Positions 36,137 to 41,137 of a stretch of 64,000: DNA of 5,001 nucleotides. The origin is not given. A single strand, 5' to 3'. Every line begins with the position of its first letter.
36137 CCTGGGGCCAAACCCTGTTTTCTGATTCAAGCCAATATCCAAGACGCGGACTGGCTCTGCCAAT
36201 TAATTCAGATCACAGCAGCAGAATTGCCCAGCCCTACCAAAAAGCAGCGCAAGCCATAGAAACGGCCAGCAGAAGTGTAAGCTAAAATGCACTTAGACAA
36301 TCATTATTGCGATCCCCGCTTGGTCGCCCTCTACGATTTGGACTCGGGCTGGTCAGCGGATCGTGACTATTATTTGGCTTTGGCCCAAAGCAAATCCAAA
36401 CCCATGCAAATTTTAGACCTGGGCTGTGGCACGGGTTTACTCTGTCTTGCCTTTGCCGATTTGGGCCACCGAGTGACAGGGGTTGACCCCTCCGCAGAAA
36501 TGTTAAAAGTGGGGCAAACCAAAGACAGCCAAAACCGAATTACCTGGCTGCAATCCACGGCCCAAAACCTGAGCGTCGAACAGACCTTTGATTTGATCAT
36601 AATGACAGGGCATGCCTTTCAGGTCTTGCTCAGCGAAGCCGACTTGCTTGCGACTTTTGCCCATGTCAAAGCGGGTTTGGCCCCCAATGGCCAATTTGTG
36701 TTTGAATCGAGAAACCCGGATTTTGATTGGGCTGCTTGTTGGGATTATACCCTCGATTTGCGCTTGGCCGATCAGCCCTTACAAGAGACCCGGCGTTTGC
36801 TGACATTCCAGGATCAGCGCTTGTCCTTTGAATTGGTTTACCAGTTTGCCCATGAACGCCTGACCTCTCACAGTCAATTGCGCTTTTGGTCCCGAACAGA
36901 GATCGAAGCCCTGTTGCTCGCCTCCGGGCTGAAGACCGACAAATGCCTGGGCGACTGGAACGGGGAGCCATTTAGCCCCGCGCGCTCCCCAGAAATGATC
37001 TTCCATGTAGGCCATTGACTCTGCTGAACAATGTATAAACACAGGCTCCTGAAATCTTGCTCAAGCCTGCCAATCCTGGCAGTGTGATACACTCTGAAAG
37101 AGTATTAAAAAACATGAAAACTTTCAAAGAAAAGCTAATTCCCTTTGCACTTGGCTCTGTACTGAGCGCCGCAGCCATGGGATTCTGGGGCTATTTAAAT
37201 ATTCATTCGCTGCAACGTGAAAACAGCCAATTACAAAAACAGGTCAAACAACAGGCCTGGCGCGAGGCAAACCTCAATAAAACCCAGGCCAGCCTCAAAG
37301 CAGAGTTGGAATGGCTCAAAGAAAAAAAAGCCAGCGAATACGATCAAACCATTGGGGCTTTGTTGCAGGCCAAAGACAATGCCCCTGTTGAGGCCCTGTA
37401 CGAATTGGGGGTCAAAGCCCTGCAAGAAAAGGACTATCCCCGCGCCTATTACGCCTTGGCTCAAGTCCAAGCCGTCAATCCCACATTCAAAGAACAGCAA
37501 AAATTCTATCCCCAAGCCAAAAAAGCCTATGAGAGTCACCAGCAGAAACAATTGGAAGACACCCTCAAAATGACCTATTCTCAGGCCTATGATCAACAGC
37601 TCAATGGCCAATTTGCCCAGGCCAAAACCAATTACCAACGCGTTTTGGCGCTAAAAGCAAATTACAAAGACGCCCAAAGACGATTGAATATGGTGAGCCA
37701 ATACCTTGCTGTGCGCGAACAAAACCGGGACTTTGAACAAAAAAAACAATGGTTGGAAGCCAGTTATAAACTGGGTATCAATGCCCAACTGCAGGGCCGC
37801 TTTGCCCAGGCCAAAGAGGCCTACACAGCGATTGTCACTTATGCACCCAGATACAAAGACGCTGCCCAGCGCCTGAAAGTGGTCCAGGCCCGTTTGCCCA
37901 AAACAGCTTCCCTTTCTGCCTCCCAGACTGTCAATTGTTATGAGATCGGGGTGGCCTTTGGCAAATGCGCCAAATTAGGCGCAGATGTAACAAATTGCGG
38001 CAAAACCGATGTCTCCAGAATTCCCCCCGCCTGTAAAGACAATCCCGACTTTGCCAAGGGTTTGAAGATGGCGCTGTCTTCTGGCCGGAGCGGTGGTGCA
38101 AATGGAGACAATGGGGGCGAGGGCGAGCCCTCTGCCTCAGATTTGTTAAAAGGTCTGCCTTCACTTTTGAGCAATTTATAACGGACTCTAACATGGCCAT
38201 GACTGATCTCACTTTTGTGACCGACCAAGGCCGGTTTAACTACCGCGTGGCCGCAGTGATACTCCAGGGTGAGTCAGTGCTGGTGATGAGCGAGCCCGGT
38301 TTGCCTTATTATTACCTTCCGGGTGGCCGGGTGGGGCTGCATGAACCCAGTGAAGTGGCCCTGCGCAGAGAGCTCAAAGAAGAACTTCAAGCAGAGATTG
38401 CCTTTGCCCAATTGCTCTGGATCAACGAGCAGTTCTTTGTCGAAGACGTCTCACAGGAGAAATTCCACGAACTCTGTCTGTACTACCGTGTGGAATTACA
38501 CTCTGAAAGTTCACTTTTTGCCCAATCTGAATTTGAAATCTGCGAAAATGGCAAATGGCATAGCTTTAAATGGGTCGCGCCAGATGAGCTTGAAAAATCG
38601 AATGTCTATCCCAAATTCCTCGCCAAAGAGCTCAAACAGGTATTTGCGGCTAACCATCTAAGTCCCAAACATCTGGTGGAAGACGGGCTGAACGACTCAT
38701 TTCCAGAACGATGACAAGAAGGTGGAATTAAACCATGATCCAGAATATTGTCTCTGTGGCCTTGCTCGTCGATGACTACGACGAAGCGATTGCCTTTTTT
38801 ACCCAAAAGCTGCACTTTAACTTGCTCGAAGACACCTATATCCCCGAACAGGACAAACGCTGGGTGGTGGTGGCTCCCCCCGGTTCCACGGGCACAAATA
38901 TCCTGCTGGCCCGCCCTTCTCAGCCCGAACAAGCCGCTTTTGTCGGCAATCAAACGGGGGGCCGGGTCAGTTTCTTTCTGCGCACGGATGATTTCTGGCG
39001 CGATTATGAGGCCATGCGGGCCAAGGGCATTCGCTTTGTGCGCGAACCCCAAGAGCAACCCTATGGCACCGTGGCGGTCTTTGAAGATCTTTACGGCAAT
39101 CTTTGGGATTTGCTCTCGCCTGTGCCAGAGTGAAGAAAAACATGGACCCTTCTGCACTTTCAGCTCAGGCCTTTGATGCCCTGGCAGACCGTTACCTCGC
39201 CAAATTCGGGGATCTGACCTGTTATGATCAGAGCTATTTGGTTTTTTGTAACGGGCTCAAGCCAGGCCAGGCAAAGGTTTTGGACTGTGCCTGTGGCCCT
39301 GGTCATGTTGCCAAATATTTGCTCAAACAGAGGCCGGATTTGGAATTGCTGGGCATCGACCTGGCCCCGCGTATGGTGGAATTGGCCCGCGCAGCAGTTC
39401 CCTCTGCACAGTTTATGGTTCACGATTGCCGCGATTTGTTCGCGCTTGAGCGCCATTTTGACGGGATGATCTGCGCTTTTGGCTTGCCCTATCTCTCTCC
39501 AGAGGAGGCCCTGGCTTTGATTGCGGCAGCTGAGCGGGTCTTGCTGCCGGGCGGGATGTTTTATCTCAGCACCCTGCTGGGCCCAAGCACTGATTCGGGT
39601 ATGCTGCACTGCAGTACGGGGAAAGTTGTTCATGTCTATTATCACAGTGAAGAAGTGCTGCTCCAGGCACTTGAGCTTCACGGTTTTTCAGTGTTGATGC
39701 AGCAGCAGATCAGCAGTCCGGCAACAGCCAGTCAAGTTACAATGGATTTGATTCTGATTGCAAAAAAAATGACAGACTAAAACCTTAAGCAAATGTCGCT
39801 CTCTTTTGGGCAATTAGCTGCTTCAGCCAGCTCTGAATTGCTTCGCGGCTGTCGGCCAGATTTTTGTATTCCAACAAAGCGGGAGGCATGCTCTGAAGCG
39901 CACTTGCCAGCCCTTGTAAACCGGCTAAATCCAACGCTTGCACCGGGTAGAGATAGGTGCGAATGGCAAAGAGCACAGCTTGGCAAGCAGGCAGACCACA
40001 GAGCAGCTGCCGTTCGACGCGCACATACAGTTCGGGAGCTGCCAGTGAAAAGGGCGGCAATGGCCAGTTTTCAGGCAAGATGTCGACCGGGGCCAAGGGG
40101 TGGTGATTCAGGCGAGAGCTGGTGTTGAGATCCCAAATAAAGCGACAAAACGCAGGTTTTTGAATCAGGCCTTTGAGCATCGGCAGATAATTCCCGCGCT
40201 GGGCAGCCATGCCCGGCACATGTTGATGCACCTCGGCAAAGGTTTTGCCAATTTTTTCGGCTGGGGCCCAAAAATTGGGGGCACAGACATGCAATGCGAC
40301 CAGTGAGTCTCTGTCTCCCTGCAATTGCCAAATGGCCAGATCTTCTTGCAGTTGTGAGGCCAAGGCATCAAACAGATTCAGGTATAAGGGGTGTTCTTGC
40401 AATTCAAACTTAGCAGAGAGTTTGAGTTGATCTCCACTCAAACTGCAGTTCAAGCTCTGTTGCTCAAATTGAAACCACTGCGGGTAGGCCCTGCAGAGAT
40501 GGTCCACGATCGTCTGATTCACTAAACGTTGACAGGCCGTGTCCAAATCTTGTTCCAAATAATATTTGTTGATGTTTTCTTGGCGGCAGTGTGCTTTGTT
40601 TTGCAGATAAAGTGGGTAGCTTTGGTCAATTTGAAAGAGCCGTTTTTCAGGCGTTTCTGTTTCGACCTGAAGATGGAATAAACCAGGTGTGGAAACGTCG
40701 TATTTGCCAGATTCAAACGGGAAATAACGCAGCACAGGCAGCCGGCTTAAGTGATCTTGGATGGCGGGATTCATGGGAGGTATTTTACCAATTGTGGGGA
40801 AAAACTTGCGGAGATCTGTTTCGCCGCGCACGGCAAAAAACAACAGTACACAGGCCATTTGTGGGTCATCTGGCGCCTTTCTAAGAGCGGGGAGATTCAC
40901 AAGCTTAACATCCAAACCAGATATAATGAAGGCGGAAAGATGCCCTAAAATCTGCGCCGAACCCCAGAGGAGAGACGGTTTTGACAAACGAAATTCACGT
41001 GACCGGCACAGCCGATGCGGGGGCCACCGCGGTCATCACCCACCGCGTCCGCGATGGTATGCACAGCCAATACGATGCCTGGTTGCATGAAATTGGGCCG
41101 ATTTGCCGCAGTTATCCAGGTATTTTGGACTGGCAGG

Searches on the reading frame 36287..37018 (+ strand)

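Call 21: search_protein_families(library=pfam, proteins=[window:36287-37018:+], max_evalue=0.001)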
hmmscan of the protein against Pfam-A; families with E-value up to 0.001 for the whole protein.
window:36287-37018:+ (243 aa): 11 families
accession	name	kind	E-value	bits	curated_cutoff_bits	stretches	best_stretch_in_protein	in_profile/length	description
PF13649.12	Methyltransf_25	-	1.7e-19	70.7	27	1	42-135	1-97/97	Methyltransferase domain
PF13489.12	Methyltransf_23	-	3.7e-17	63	27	1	27-216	11-160/164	Methyltransferase domain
PF08241.18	Methyltransf_11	-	1.6e-15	57.9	21.2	1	43-139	1-95/95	Methyltransferase domain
PF08242.18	Methyltransf_12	-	1.5e-13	51.7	30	1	43-137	1-98/98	Methyltransferase domain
PF13847.12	Methyltransf_31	-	2.2e-12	47.3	27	1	37-143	2-113/145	Methyltransferase domain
PF05401.17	NodS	-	3.6e-08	33.9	24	1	30-142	35-147/201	Nodulation protein S (NodS)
PF01209.24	Ubie_methyltran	-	5e-07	29.7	20.1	1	34-106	43-122/233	ubiE/COQ5 methyltransferase family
PF05175.20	MTS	-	2.4e-06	27.8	23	1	38-106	31-104/170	Methyltransferase small domain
PF06325.19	PrmA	-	6.5e-06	26.3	22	1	32-105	155-231/296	Ribosomal protein L11 methyltransferase (PrmA)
PF03848.20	TehB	-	1.6e-05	24.9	20.4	1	37-107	29-102/193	Tellurite resistance protein TehB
PF08003.17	Methyltransf_9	-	0.00058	19.4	23.8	1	17-142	93-220/315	Protein of unknown function (DUF1698)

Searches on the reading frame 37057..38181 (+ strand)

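Call 62: search_protein_families(library=pfam, proteins=[window:37057-38181:+], max_evalue=0.0001)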
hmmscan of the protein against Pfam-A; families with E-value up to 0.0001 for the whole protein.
window:37057-38181:+ (374 aa): 1 family
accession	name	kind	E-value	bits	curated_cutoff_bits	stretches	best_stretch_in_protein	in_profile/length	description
PF07719.23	TPR_2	-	1.4e-05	25.3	27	0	234-265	2-33/34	Tetratricopeptide repeat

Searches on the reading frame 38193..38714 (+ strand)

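Call 62: search_protein_families(library=pfam, proteins=[window:38193-38714:+], max_evalue=0.0001)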
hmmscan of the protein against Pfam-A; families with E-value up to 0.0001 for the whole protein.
window:38193-38714:+ (173 aa): 1 family
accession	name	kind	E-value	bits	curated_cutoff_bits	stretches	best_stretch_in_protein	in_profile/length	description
PF00293.34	NUDIX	-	8.9e-12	45.6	21.1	1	18-139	5-131/134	NUDIX domain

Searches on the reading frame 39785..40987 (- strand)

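Call 62: search_protein_families(library=pfam, proteins=[window:39785-40987:-], max_evalue=0.0001)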
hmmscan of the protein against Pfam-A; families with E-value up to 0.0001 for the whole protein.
window:39785-40987:- (400 aa): 1 family
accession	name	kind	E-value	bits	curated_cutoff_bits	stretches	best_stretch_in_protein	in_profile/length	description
PF11927.14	HODM_asu-like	-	3.9e-45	154.7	25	1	114-384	7-272/273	Haem-dependent oxidative N-demethylase, alpha subunit-like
